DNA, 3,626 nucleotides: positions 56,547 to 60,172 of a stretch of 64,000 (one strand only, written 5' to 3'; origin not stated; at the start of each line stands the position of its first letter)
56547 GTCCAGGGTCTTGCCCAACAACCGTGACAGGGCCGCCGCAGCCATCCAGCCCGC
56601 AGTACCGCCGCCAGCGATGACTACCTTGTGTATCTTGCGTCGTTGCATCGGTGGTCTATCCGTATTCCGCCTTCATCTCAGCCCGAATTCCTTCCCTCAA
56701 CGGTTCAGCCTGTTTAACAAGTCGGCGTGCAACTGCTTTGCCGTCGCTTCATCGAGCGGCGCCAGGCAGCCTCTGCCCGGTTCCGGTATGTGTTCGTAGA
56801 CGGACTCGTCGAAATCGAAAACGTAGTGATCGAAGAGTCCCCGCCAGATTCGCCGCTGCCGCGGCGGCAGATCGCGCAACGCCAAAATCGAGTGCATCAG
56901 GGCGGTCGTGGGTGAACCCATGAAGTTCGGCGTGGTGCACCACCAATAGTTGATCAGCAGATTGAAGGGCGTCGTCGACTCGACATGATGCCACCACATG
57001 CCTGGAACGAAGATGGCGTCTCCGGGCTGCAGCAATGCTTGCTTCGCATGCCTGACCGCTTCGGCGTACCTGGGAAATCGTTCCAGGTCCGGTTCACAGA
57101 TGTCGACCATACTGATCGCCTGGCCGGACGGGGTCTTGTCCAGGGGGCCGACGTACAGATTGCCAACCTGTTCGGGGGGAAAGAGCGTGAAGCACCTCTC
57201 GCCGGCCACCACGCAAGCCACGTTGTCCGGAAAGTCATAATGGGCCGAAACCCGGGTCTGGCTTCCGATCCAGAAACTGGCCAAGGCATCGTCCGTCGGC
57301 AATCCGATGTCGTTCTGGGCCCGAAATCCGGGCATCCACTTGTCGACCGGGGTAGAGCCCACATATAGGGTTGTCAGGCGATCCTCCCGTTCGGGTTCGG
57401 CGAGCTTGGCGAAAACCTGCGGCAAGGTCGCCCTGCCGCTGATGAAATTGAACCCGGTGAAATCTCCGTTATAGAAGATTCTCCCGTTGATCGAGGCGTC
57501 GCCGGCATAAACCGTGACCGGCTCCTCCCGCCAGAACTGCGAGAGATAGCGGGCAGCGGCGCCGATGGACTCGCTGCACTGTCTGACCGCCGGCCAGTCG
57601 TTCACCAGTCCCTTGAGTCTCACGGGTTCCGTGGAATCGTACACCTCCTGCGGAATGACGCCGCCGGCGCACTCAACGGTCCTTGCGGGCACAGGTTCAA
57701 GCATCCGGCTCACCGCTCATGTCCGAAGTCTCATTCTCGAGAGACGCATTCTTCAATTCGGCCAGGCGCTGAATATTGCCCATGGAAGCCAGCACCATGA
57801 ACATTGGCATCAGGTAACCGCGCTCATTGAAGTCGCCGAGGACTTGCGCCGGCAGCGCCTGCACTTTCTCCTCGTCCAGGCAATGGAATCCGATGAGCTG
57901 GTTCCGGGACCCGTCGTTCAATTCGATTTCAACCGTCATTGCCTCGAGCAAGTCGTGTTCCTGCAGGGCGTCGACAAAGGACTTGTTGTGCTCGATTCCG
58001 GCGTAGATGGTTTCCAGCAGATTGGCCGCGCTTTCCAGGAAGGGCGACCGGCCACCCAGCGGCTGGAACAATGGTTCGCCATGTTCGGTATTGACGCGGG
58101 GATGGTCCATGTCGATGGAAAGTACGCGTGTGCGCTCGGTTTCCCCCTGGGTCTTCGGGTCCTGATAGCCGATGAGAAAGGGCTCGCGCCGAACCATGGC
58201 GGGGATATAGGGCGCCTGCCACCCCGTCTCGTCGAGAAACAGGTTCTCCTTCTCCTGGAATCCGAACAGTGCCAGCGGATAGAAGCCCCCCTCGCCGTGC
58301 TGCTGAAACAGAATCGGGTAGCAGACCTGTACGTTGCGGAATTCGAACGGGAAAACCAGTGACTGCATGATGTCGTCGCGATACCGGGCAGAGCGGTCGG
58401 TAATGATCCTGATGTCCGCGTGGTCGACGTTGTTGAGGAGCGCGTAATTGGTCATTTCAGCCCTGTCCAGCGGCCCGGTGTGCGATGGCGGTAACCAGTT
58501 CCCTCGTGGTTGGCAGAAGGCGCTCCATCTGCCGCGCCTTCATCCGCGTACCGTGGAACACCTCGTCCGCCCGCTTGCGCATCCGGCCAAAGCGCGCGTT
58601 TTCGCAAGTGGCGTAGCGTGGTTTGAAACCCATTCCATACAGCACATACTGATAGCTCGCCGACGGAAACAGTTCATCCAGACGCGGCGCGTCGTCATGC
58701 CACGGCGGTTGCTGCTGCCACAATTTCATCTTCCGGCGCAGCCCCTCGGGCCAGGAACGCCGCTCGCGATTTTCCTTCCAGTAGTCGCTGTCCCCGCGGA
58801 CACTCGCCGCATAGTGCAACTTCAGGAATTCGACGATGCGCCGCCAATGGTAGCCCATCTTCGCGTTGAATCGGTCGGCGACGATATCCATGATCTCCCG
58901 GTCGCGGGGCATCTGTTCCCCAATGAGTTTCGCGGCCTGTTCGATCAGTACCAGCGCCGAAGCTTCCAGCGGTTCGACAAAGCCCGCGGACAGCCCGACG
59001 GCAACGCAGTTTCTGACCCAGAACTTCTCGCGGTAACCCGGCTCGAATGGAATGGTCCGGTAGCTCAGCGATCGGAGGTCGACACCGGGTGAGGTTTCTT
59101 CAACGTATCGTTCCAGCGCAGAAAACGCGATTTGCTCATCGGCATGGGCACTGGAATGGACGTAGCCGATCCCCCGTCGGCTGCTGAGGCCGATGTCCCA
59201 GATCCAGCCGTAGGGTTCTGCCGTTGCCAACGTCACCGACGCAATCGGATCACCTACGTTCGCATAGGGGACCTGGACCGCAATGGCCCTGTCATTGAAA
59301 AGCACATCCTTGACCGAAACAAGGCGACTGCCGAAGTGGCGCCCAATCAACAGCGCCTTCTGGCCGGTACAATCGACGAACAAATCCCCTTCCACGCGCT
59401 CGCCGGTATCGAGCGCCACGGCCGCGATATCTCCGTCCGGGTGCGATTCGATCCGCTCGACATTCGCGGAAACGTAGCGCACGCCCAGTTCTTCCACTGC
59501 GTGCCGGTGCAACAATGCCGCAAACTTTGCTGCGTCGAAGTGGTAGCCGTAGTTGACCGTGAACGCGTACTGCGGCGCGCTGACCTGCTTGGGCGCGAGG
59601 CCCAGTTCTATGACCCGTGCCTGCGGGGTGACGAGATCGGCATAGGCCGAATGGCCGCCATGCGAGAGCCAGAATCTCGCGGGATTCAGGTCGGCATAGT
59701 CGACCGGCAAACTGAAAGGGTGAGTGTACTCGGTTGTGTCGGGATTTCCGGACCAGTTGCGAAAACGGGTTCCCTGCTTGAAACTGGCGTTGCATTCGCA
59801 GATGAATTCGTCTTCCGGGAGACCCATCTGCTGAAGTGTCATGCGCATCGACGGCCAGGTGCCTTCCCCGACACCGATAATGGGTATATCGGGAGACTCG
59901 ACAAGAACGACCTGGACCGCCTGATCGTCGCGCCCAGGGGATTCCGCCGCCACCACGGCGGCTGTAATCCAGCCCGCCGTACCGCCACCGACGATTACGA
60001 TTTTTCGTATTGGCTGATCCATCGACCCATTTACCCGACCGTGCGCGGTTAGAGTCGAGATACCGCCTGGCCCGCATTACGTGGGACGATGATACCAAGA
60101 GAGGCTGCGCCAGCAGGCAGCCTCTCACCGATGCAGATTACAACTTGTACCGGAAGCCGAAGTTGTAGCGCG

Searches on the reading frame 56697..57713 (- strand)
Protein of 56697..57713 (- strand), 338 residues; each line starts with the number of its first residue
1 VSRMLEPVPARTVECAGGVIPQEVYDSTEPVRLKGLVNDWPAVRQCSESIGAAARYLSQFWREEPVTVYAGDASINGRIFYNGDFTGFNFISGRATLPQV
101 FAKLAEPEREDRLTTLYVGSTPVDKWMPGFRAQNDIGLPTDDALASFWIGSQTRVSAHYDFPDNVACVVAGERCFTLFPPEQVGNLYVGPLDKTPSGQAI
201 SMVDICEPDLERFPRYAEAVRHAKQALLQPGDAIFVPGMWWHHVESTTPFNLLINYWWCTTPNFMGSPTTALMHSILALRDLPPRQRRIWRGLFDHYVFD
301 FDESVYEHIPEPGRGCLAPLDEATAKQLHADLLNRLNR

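Call 54: search_protein_families(library=pfam, proteins=[window:56697-57713:-], max_evalue=0.00001)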
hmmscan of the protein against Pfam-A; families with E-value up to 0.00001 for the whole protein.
window:56697-57713:- (338 aa): 1 family
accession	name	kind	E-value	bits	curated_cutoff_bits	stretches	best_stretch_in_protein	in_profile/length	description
PF13621.12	Cupin_8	-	2e-65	221.7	27.4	1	23-262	8-250/252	Cupin-like domain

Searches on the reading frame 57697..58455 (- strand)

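Call 54: search_protein_families(library=pfam, proteins=[window:57697-58455:-], max_evalue=0.00001)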
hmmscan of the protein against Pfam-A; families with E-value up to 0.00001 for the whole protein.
window:57697-58455:- (252 aa): 1 family
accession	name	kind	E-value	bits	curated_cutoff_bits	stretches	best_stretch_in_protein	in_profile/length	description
PF07277.16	SapC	-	8.8e-65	218.8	28.9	1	7-231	1-220/220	SapC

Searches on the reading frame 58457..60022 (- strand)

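Call 54: search_protein_families(library=pfam, proteins=[window:58457-60022:-], max_evalue=0.00001)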
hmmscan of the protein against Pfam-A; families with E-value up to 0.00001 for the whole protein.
window:58457-60022:- (521 aa): 3 families
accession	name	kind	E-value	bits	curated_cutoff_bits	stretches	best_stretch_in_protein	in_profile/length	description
PF04820.20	Trp_halogenase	-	8.3e-119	397.9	21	1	7-470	1-448/458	Tryptophan halogenase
PF01266.30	DAO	-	2.1e-08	34.5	27.9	1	7-234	1-217/353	FAD dependent oxidoreductase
PF05834.18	Lycopene_cycl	-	2e-06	27.6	23.4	0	163-222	85-142/380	Lycopene cyclase protein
